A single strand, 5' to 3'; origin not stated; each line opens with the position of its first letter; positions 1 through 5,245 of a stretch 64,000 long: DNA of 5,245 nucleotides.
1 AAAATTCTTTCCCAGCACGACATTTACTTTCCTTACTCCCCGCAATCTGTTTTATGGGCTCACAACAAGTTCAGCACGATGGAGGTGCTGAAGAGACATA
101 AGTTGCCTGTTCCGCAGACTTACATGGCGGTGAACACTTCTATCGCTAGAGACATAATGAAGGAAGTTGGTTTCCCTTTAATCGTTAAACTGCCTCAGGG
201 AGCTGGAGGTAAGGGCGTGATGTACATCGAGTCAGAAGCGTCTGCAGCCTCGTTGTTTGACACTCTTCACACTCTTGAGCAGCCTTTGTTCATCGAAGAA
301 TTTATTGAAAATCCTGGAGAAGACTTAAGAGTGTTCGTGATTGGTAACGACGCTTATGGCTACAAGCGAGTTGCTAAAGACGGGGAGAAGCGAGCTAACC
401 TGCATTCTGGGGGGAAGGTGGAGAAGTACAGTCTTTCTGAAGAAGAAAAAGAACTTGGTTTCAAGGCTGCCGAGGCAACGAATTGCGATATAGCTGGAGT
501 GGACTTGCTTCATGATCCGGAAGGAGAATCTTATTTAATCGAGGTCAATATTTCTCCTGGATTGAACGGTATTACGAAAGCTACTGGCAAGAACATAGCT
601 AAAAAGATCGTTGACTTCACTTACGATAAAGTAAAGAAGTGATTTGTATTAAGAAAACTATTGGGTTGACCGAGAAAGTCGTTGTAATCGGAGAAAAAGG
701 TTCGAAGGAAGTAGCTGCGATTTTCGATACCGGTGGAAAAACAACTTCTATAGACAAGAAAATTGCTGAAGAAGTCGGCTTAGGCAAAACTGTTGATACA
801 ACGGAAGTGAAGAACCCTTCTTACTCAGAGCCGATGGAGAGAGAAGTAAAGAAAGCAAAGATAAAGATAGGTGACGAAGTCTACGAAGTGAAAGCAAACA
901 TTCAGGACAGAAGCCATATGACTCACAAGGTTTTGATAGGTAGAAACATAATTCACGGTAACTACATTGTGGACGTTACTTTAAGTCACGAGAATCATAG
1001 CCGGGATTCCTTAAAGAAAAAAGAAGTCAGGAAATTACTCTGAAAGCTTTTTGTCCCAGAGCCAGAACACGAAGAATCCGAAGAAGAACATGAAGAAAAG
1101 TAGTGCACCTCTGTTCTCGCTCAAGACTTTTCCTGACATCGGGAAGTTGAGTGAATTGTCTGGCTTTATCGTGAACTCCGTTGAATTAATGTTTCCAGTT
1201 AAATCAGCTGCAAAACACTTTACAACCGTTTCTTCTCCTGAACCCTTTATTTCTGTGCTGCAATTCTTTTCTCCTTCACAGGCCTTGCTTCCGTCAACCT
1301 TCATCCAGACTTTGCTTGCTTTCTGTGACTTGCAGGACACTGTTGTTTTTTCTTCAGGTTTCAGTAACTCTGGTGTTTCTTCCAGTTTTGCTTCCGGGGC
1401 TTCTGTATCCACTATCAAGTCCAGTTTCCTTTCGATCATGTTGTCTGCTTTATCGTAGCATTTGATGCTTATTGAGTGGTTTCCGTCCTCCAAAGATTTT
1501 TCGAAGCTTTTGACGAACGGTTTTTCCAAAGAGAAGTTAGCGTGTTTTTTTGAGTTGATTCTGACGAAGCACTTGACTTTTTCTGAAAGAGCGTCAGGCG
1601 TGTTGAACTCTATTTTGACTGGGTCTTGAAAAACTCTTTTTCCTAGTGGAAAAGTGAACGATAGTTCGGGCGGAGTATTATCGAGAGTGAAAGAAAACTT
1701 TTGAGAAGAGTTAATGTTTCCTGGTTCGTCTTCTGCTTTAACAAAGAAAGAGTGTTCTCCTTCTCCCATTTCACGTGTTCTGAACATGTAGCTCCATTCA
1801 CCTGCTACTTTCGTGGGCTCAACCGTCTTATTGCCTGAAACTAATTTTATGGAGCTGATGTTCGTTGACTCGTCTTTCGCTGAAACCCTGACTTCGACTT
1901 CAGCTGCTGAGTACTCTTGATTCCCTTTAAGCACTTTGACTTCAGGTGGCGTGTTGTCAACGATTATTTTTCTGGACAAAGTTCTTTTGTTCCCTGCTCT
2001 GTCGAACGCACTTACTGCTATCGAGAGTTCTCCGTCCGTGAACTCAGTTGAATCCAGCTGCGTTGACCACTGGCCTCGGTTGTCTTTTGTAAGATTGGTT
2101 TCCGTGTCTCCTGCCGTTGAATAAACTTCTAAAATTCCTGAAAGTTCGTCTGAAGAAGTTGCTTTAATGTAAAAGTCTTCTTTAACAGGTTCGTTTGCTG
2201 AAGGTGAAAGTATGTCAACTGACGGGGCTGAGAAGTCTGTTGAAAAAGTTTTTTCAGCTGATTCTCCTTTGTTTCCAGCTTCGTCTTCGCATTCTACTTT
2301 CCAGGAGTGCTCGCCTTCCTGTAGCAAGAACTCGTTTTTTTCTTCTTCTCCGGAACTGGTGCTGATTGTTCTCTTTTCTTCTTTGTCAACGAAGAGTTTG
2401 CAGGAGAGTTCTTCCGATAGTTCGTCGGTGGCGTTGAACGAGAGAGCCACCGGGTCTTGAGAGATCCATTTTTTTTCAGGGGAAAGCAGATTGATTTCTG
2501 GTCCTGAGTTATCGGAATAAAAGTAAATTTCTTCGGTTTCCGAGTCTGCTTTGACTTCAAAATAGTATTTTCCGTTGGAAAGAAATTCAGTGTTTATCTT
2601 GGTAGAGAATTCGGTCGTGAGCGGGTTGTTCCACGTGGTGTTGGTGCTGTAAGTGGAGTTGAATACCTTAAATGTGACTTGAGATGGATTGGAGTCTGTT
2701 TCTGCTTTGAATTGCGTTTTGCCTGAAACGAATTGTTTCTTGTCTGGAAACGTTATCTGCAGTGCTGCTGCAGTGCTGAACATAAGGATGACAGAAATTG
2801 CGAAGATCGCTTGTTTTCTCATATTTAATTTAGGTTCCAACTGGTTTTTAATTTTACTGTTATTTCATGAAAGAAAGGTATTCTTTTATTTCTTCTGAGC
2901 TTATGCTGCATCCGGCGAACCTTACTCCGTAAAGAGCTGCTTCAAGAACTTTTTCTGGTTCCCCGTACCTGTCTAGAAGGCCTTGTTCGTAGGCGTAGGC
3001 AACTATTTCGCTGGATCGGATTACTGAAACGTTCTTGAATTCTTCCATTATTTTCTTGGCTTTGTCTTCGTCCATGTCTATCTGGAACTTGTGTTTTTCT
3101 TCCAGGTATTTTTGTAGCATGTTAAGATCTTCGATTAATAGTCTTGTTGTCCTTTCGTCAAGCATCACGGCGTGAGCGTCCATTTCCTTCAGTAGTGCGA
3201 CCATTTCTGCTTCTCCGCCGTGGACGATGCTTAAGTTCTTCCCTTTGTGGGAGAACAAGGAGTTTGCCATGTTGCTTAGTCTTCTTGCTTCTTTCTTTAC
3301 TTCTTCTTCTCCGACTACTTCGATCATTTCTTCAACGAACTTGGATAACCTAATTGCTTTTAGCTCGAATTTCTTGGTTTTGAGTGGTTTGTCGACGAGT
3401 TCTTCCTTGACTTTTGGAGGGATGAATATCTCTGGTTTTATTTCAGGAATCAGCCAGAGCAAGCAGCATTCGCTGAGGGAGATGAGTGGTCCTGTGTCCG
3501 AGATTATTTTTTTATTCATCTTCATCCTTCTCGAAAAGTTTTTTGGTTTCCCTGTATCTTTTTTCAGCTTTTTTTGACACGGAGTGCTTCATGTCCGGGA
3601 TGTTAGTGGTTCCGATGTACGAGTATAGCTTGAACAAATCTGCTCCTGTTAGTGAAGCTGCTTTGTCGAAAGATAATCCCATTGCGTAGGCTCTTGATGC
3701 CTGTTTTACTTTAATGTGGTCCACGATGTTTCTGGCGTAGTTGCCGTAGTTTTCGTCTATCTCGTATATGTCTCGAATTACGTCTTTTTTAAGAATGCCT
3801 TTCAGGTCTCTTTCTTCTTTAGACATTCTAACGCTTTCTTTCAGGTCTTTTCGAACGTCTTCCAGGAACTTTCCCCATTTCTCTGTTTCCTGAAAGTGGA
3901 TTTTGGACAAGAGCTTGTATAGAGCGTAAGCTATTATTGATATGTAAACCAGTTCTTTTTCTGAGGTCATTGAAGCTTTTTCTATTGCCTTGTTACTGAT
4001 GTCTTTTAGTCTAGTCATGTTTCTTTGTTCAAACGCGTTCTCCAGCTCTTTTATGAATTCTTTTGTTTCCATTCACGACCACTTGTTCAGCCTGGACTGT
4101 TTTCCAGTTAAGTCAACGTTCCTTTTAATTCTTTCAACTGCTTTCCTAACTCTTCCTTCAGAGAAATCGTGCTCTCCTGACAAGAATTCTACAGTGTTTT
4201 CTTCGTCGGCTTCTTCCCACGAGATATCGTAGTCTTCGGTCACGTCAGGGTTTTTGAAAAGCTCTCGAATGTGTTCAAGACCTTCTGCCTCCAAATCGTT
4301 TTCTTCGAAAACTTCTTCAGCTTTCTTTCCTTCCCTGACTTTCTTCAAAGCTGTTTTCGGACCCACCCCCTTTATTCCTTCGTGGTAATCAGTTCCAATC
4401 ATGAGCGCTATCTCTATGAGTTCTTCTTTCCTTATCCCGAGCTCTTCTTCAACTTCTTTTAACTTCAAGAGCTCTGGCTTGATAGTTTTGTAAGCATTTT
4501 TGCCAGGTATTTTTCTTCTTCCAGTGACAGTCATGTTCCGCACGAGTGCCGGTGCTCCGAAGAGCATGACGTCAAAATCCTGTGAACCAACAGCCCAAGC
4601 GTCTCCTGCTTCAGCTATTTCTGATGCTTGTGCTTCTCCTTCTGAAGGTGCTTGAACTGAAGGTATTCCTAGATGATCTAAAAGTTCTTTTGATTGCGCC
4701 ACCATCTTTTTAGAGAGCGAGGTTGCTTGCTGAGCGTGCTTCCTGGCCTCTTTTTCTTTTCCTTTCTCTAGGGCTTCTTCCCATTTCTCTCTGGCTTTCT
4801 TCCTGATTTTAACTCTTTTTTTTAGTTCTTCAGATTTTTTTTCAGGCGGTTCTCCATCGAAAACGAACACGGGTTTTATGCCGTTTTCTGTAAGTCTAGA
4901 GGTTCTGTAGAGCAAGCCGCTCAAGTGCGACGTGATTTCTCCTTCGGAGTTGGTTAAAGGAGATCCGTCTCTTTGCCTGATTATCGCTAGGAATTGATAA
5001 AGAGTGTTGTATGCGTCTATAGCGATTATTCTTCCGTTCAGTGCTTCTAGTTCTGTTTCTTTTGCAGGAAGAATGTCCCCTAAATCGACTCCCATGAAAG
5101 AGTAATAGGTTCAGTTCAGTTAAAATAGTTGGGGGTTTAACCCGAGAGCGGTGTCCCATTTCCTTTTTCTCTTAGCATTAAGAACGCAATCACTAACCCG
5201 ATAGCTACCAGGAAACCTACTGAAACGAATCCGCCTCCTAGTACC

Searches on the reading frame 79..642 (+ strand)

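Call 95: search_protein_families(library=pfam, proteins=[window:79-642:+], max_evalue=0.00001)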
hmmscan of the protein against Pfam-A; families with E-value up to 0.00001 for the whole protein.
window:79-642:+ (187 aa): 9 families
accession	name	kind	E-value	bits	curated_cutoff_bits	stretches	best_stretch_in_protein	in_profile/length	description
PF08443.16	RimK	-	6.6e-41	140.4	21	1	1-179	8-186/188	RimK-like ATP-grasp domain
PF02955.21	GSH-S_ATP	-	1.3e-14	54.5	23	1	11-160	12-164/175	Prokaryotic glutathione synthetase, ATP-grasp domain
PF07478.18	Dala_Dala_lig_C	-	3.1e-10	40.4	24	1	20-163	25-179/204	D-ala D-ala ligase C-terminus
PF02222.28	ATP-grasp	-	1.2e-08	35.2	27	1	3-78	2-78/179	ATP-grasp domain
PF14397.11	ATPgrasp_ST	-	2e-07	31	31.4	0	125-176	220-272/278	Sugar-transfer associated ATP-grasp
PF14398.11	ATPgrasp_YheCD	-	2e-07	31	26.8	0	131-179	193-246/255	YheC/D like ATP-grasp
PF02750.19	Synapsin_C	-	1.6e-06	28.2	22.5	1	12-157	35-175/203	Synapsin, ATP binding domain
PF02786.22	CPSase_L_D2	-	4.8e-06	26.7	19.8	1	4-157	9-177/211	Carbamoyl-phosphate synthase L chain, ATP binding domain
PF02655.19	ATP-grasp_3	-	6e-06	26.9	23.2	0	2-157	9-154/160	ATP-grasp domain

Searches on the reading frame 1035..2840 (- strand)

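Call 51: search_protein_families(library=ncbifam, proteins=[window:1035-2840:-], max_evalue=0.00001)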
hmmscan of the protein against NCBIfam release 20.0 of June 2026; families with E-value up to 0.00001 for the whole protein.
window:1035-2840:- (601 aa): 3 families
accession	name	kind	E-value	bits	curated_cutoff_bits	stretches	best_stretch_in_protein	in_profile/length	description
NF033510.3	Ca_tandemer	repeat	1.3e-11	44.7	50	0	202-285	7-95/96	Ca2+-stabilized repeat-containing adhesin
NF047446.1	barrel_OmpL47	domain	1.1e-10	41.8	40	0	228-286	10-59/68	OmpL47-type beta-barrel domain-containing protein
NF047441.1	Lepto_OmpL47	equivalog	1.2e-09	38.3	250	0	269-340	112-182/336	multi-beta-barrel domain surface protein OmpL47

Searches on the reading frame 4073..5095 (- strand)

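Call 94: search_protein_families(library=pfam, proteins=[window:4073-5095:-], max_evalue=0.00001)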
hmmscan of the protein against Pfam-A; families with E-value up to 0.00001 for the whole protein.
window:4073-5095:- (340 aa): 2 families
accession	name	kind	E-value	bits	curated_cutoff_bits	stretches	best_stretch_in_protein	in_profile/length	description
PF00867.23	XPG_I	-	6.6e-24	84.6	24.9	1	143-236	1-89/89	XPG I-region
PF00752.23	XPG_N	-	3.1e-23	82.6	22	1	12-101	17-101/101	XPG N-terminal domain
